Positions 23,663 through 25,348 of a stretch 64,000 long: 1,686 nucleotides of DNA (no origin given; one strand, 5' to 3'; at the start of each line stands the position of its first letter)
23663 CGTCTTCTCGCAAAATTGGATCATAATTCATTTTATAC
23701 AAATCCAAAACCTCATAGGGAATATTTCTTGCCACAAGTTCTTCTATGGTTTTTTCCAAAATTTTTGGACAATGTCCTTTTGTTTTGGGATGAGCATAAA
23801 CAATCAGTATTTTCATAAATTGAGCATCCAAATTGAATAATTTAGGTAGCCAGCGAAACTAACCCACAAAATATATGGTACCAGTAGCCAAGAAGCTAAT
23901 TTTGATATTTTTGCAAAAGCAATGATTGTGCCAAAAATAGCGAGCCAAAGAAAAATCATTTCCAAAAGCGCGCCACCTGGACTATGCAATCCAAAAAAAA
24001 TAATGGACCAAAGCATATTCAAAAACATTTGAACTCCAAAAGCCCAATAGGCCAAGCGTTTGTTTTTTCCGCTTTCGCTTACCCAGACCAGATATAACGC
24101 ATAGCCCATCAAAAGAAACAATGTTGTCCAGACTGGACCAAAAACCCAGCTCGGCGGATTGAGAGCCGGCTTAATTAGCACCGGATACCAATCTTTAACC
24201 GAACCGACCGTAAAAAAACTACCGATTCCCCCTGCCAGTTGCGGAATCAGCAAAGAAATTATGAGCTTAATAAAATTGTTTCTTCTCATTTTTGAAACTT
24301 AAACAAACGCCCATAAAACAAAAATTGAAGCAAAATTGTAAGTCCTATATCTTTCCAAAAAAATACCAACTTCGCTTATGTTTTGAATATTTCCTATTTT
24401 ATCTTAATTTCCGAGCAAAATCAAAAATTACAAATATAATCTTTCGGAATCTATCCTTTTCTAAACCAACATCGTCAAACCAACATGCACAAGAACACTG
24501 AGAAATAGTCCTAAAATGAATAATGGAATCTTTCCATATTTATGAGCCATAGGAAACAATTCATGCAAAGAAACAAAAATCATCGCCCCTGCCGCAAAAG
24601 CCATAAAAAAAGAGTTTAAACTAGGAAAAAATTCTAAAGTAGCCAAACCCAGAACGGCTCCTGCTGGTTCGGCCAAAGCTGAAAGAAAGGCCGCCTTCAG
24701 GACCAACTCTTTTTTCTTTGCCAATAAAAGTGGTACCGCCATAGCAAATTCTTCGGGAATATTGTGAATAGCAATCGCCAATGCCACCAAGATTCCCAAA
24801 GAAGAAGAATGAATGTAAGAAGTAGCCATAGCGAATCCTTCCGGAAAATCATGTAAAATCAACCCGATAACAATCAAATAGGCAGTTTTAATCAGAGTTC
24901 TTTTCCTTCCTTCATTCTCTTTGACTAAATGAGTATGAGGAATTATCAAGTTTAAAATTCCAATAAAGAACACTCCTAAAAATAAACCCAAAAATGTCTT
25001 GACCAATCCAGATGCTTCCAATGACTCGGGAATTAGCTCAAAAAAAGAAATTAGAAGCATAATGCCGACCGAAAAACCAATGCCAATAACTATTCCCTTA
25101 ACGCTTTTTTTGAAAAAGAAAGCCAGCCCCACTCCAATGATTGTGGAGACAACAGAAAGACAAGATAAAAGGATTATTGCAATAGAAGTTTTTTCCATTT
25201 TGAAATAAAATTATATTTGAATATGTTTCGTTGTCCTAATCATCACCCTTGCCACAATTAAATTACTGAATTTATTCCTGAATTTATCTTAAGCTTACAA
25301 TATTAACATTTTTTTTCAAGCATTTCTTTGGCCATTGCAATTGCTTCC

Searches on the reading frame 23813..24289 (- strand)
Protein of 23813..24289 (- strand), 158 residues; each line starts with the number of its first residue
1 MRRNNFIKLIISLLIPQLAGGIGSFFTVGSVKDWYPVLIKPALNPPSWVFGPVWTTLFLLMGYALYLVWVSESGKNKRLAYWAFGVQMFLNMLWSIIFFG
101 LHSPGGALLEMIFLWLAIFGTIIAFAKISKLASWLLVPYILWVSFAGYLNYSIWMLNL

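Call 62: search_protein_families(library=pfam, proteins=[window:23813-24289:-], max_evalue=0.001)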
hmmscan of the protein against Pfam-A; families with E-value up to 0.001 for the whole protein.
window:23813-24289:- (158 aa): 1 family
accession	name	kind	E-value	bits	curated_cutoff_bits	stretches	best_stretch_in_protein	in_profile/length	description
PF03073.20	TspO_MBR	-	7.2e-51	172.2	24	1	13-155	2-145/145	TspO/MBR family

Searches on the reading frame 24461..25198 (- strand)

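Call 62: search_protein_families(library=pfam, proteins=[window:24461-25198:-], max_evalue=0.001)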
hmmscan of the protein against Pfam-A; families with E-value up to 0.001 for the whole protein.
window:24461-25198:- (245 aa): 1 family
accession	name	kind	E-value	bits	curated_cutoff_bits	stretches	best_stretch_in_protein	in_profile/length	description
PF02535.28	Zip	-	2.6e-26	93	35.1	2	104-221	176-299/323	ZIP Zinc transporter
